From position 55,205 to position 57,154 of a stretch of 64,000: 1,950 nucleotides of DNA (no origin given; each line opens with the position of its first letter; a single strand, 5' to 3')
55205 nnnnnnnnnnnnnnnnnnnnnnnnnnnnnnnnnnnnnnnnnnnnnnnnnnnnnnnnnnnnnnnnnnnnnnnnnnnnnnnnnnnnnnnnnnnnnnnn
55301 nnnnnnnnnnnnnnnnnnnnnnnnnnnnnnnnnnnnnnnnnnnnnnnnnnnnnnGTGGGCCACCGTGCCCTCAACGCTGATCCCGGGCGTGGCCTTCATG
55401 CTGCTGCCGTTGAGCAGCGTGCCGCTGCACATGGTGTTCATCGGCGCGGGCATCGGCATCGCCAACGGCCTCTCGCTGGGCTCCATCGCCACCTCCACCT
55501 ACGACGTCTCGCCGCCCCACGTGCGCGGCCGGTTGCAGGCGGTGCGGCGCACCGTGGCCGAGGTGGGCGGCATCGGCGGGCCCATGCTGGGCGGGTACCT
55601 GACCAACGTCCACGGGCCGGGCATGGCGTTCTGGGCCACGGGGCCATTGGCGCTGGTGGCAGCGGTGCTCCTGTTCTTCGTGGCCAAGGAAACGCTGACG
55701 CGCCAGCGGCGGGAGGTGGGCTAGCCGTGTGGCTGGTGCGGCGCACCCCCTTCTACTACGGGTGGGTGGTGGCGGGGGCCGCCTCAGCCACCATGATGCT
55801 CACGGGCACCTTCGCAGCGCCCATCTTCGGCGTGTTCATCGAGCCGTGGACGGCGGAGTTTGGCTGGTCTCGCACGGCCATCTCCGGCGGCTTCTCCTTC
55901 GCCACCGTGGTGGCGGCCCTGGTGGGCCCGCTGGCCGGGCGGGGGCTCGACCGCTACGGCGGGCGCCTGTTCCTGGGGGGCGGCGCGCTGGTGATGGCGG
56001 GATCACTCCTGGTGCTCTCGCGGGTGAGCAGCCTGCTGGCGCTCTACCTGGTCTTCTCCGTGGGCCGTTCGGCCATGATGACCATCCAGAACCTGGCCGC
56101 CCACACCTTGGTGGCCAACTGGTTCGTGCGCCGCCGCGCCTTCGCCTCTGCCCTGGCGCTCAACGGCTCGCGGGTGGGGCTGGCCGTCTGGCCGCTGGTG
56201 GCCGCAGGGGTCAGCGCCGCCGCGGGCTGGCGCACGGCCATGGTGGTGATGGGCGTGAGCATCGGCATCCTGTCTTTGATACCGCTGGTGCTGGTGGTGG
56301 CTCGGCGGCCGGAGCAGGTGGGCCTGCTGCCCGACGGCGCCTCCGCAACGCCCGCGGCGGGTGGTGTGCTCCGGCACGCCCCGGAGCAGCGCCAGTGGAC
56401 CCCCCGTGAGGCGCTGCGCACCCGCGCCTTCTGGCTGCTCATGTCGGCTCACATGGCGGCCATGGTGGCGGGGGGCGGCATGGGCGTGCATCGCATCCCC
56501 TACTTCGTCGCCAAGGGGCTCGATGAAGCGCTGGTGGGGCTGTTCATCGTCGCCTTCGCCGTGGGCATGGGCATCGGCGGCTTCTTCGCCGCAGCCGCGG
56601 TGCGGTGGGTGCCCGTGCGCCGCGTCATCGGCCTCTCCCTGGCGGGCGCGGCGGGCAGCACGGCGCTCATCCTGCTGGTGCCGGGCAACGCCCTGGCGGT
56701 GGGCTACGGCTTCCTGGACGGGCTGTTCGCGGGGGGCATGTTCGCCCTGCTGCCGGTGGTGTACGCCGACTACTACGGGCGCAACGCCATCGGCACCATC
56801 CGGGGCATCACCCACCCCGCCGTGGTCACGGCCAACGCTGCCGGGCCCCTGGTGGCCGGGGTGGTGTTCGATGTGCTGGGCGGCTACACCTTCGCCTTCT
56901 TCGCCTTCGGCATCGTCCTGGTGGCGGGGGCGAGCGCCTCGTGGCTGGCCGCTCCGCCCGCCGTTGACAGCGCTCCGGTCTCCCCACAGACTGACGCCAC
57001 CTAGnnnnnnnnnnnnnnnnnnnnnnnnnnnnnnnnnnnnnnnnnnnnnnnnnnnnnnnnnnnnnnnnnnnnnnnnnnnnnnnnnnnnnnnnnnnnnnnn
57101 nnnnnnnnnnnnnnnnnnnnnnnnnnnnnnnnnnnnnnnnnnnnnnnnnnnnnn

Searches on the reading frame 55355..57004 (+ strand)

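Call 34: search_protein_families(library=pfam, proteins=[window:55355-57004:+], max_evalue=0.01)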
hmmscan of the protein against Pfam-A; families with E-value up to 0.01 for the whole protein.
window:55355-57004:+ (549 aa): 1 family
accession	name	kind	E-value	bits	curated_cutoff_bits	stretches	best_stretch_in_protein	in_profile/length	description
PF07690.21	MFS_1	-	9.9e-25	87.6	33.4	2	153-373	10-219/347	Major Facilitator Superfamily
